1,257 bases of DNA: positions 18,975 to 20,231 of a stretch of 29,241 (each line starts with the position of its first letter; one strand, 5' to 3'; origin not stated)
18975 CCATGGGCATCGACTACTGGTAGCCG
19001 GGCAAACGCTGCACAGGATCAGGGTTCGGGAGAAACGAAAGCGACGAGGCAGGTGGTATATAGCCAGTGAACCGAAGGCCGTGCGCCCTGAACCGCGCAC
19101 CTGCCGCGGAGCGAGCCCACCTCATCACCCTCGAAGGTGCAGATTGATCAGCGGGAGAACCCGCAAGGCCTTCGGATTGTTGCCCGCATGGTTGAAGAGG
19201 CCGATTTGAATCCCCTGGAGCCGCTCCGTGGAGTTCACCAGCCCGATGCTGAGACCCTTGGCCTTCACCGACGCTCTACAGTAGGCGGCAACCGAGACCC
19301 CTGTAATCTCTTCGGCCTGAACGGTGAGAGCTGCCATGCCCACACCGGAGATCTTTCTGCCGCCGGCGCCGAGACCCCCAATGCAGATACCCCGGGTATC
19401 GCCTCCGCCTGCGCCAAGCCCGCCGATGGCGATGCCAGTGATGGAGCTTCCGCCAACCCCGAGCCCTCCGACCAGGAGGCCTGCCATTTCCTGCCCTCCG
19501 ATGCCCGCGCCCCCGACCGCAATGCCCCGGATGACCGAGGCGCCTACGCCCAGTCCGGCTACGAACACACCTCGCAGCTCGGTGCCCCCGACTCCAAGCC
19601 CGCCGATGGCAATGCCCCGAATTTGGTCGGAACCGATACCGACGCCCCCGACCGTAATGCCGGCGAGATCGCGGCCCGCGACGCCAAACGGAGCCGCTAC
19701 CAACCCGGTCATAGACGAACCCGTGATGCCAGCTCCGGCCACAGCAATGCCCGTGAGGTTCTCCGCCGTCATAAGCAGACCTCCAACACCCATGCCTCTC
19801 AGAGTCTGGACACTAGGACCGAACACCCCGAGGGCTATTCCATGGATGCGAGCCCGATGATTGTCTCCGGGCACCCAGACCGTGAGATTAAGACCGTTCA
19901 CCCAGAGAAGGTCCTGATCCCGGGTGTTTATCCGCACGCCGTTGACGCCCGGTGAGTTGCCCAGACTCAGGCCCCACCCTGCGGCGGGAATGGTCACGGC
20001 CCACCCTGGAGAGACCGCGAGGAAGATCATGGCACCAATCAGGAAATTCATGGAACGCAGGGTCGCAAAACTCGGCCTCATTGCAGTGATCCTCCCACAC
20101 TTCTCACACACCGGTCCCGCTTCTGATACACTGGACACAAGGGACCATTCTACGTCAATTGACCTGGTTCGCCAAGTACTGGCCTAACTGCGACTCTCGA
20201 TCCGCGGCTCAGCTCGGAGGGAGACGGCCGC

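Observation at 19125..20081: Secreted protein made almost entirely of 15 tandem glycine-rich 15-residue repeats (predicted beta-solenoid)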

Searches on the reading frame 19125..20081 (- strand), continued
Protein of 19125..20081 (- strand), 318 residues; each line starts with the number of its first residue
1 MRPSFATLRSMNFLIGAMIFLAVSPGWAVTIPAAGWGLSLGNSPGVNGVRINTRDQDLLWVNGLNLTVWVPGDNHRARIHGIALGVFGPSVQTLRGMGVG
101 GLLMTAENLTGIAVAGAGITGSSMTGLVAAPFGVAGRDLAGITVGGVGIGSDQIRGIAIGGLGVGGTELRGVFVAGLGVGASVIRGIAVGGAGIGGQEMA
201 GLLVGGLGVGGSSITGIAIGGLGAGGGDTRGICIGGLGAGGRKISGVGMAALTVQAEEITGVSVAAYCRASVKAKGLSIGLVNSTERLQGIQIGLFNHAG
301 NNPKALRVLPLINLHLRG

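Call 53: search_protein_families(library=pfam, proteins=[P0157, P0193, P0217, P0231, P0149, P0212, P0213, P0170, P0172, P0129], max_evalue=0.01)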
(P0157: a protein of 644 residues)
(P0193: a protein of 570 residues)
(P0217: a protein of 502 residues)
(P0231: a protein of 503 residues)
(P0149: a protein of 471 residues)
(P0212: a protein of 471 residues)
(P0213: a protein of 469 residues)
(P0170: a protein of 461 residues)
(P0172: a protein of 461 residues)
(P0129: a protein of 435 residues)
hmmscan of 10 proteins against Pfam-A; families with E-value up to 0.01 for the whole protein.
P0157 (644 aa): 0 families

P0193 (570 aa): 0 families

P0217 (502 aa): 0 families

P0231 (503 aa): 0 families

P0149 (471 aa): 0 families

P0212 (471 aa): 0 families

P0213 (469 aa): 0 families

P0170 (461 aa): 0 families

P0172 (461 aa): 0 families

P0129 (435 aa): 0 families

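Call 61: fold_search(model_id=the predicted structure, library=viral)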
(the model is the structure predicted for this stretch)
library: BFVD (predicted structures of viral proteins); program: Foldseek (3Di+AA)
matches with E <= 10: 109; with E <= 0.001: 0
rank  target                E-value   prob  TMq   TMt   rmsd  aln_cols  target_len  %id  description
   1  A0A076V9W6            7.1e-03  0.35  0.18  0.15  14.0       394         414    7  (no name in the UniProt tables at hand)
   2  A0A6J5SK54            1.5e-02  0.25  0.16  0.19  13.4       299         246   15  Uncharacterized protein [uncultured Caudovirales phage]
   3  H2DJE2                1.7e-02  0.12  0.11  0.14  16.7       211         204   10  ORF71 (Fragment) [Equid alphaherpesvirus 1]
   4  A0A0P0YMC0            2.2e-02  0.82  0.30  0.18  13.0       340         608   13  (no name in the UniProt tables at hand)
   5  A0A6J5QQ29            2.2e-02  0.66  0.23  0.08  15.1       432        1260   14  Uncharacterized protein [uncultured Caudovirales phage]
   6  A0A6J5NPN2            1.0e-01  0.69  0.34  0.27  10.8       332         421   11  Uncharacterized protein [uncultured Caudovirales phage]
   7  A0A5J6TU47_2          1.1e-01  0.09  0.16  0.06  21.8       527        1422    8  (no name in the UniProt tables at hand)
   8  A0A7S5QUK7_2          1.2e-01  0.57  0.32  0.15   9.3       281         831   11  (no name in the UniProt tables at hand)
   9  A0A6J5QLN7            1.2e-01  0.11  0.16  0.19  15.3       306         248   10  Uncharacterized protein [uncultured Caudovirales phage]
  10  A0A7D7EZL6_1          1.3e-01  0.63  0.35  0.14  10.4       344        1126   11  (no name in the UniProt tables at hand)
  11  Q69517                3.0e-01  0.03  0.11  0.10  17.2       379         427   10  H7 protein [Human herpesvirus 7 (strain JI)]
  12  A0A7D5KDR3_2          3.2e-01  0.41  0.38  0.17   9.4       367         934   10  Uncharacterized protein [Synechococcus phage S-CAM7]
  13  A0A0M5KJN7            3.9e-01  0.12  0.20  0.13  12.5       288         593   15  (no name in the UniProt tables at hand)
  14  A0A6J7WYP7            4.1e-01  0.16  0.29  0.13  12.5       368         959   11  Uncharacterized protein [uncultured Caudovirales phage]
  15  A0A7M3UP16            4.7e-01  0.30  0.33  0.15  10.0       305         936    8  Uncharacterized protein (Fragment) [Pyramimonas orientalis virus]
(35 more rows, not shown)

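Call 67: find_related_loci(query=A4, collection=metagenome_contigs, flank=8000)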
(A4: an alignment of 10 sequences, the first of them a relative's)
Query A4 (333 aa) in metagenome_contigs; peptide patterns used: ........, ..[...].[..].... (x = any residue, [..] = any of these).
100 stretches matched a pattern; 18 encode a relative of the query (tblastn E <= 1e-3); 18 distinct loci.
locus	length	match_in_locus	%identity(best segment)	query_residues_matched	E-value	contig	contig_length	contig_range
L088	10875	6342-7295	71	16-333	6e-148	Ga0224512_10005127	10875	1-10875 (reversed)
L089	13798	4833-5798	63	26-333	9e-118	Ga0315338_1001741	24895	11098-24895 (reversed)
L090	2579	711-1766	55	1-333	2e-109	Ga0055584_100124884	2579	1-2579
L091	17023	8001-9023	51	9-333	8e-99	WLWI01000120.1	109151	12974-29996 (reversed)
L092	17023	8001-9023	51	9-333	8e-99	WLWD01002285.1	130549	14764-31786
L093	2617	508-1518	53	9-333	3e-97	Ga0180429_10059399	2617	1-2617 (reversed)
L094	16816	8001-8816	37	16-330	1e-43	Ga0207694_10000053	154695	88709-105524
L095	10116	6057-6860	37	20-330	3e-40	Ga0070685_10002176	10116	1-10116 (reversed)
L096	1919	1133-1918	36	16-320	3e-34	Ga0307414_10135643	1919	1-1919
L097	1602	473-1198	30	10-333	3e-34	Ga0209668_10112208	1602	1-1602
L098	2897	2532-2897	52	8-207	4e-31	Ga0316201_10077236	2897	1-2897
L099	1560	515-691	88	275-333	5e-30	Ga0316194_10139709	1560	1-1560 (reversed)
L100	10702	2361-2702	49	199-333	5e-28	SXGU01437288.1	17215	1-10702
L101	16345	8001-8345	44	1-118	4e-23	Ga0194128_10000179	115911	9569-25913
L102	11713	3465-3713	54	26-108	7e-21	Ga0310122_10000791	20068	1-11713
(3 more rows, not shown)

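Call 69: search_protein_families(library=pfam, proteins=[L088:3611-5131:-, L089:447-2966:+, L101:7140-9182:+], max_evalue=0.001)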
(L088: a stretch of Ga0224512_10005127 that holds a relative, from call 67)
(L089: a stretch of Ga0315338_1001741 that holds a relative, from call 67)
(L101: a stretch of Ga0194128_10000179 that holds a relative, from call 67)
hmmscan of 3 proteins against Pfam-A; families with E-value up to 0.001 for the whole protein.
L088:3611-5131:- (506 aa): 2 families
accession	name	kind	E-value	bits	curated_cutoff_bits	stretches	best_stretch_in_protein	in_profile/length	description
PF02518.31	HATPase_c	-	1.3e-21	77.5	26.4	1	399-503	4-110/111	Histidine kinase-, DNA gyrase B-, and HSP90-like ATPase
PF00512.31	HisKA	-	2.7e-07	31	26.9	1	269-355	2-65/66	His Kinase A (phospho-acceptor) domain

L089:447-2966:+ (839 aa): 12 families
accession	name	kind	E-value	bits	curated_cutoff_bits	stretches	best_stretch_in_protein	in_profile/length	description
PF13424.12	TPR_12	-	9.7e-31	106.2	30.1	3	310-371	2-65/77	Tetratricopeptide repeat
PF02518.31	HATPase_c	-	1.7e-19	70.7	26.4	1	581-699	4-109/111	Histidine kinase-, DNA gyrase B-, and HSP90-like ATPase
PF00072.30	Response_reg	-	2.5e-19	69.9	30.2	1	722-831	1-110/111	Response regulator receiver domain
PF00515.34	TPR_1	-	3.3e-18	65.1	27.8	0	311-343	1-33/34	Tetratricopeptide repeat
PF07719.23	TPR_2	-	6.5e-17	60.6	27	0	311-343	1-33/34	Tetratricopeptide repeat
PF17874.7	TPR_MalT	-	1.5e-11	44.6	45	1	218-371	27-181/336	MalT-like TPR region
PF00512.31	HisKA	-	5.7e-11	42.7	26.9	1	472-533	2-62/66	His Kinase A (phospho-acceptor) domain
PF13181.12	TPR_8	-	6.1e-11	42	25.7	0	236-260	5-29/34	Tetratricopeptide repeat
PF13176.12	TPR_7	-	7.9e-11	41.6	27.9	0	313-346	1-34/36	Tetratricopeptide repeat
PF13374.12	TPR_10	-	1e-09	38.5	27.5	0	237-261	7-31/42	Tetratricopeptide repeat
PF13428.12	TPR_14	-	8.9e-09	35.6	23.5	0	312-350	2-40/44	Tetratricopeptide repeat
PF14559.12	TPR_19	-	0.0001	23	25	0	309-346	23-59/68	Tetratricopeptide repeat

L101:7140-9182:+ (680 aa): 0 families

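Call 74: list_cluster_members(proteins=[P0012, P0019, P0021, P0024, P0029, P0039, P0067, P0071, P0076, P0090])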
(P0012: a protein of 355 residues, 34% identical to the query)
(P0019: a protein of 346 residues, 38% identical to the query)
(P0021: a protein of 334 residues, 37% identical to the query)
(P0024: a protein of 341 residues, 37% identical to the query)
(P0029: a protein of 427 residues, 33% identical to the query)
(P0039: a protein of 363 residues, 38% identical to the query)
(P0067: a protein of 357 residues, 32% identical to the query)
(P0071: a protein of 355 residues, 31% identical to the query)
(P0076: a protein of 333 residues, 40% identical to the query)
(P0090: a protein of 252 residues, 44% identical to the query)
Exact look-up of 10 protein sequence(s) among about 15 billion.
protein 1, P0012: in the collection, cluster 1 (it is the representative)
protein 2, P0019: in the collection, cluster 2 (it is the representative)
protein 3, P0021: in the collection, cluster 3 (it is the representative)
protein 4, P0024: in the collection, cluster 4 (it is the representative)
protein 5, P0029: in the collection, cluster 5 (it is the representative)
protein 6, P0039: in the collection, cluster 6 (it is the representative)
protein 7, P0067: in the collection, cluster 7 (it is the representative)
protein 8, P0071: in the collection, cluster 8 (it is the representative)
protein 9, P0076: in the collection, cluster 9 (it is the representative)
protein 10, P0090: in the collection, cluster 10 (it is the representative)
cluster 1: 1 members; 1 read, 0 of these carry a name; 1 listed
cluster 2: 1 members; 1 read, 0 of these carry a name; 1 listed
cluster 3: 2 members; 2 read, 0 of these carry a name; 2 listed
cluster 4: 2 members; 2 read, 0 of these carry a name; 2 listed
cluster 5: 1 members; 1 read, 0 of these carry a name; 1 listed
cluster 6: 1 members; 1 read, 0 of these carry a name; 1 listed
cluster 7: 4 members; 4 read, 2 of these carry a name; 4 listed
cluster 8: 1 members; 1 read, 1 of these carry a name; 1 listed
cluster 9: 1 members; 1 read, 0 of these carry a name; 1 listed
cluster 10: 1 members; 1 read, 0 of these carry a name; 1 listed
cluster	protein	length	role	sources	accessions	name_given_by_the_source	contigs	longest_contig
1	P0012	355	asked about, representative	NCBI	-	-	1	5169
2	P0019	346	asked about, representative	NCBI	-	-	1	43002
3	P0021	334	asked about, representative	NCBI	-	-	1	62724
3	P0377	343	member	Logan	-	-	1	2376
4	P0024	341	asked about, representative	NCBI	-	-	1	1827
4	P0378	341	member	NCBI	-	-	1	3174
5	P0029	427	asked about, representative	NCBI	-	-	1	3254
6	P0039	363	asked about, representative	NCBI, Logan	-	-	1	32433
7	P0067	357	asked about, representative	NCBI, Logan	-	-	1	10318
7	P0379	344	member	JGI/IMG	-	hypothetical protein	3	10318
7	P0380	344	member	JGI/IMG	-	hypothetical protein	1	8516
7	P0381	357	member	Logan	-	-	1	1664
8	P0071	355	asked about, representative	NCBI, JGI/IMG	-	hypothetical protein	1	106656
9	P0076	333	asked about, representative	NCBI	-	-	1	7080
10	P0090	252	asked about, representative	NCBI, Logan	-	-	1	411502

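Call 77: predict_structure(protein=window:19128-20081:-)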
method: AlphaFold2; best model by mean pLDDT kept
length: 318 residues; sequences in the alignment: 1
mean_pLDDT: 45.4   pTM: 0.39
mean pLDDT of the five models: 45.4, 43.8, 41.9, 40.7, 39.4
residues with pLDDT >= 90: 0; 70-90: 0; 50-70: 140; < 50: 178
segments of 3 or more residues with pLDDT < 50: 1-98, 103-105, 239-241, 244-248, 253-257, 267-278, 280-286, 297-300, 302-311, 315-318
pLDDT, mean of each block of 10 residues (from residue 1): 29 24 28 33 31 31 33 36 42 46 50 48 51 55 52 55 57 54 56 55 55 53 53 53 48 49 45 41 49 50 44 46
secondary structure, 60 per line:
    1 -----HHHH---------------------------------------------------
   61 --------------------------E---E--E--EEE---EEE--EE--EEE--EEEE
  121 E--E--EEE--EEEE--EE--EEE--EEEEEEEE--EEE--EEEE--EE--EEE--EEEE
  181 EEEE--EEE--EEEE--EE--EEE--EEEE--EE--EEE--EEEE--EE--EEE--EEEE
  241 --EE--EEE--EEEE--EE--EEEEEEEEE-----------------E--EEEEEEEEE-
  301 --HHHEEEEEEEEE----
elements in order: H6-9 E97-99 E103-105 E112-114 E117-121 E127-129 E132-135 E142-144 E147-154 E157-159 E162-165 E172-174 E177-184 E187-189 E192-195 E202-204 E207-210 E217-219 E222-225 E232-234 E237-240 E247-249 E252-255 E262-270 E291-299 E306-314

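Call 81: search_protein_families(library=ncbifam, alignment_id=A1, max_evalue=0.001)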
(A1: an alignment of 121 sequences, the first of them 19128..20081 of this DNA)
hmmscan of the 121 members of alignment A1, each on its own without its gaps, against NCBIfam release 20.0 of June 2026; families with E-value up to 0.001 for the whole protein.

A. member 1, window:19128-20081:- (318 aa): 2 families
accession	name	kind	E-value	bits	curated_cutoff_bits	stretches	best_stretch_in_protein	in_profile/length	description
NF047436.1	LA_2272_repeat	domain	1.5e-08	34.3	25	1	275-302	2-30/30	LA_2272 family surface repeat-containing protein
NF047437.1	VC2662_fam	equivalog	7.8e-05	22.2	140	1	170-314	43-185/187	VC2662 family protein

B. families by the number of members that match (of 121 scanned): 3 families
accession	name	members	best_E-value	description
NF047437.1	VC2662_fam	93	9.2e-13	VC2662 family protein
NF047436.1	LA_2272_repeat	81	2.4e-12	LA_2272 family surface repeat-containing protein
NF047435.1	LA_2272_fam_lipo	1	0.00087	LA_2272/LA_2273 family lipoprotein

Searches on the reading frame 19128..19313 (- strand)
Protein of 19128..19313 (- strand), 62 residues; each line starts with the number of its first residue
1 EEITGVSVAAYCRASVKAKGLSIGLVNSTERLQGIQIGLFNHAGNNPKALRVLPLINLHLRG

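Call 57: find_homologous_proteins(query=A3, max_evalue=0.001)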
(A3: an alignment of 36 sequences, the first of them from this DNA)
Query A3 (36 sequences) (62 aa, profile of the alignment): 271 proteins with E <= 0.001 among 567 candidates; the best 120 are listed.
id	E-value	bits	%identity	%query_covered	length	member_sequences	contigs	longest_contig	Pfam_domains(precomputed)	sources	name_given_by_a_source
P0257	1.6e-30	122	53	61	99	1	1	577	-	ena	-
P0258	2.4e-27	112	42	95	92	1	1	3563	-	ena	-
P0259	2.1e-26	109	50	97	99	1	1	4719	-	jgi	jgi:hypothetical protein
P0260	2.1e-25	106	53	94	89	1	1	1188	-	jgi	-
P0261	4.6e-25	105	47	97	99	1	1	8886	-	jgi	jgi:hypothetical protein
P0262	1.7e-24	103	42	95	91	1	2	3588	-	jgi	jgi:hypothetical protein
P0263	1.7e-24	103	50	94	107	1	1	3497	-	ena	-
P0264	4.2e-24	102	47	95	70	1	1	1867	-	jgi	jgi:hypothetical protein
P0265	4.4e-24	102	53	95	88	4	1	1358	-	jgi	jgi:hypothetical protein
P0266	7.4e-24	101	47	89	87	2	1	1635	-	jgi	-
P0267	7.7e-24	101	47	95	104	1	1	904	-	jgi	jgi:hypothetical protein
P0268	8.0e-24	101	53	95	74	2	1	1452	-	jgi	jgi:hypothetical protein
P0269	1.1e-23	100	51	95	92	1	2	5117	-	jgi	jgi:hypothetical protein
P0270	1.1e-23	100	51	95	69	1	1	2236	-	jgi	jgi:hypothetical protein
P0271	1.1e-23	100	48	98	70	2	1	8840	-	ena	-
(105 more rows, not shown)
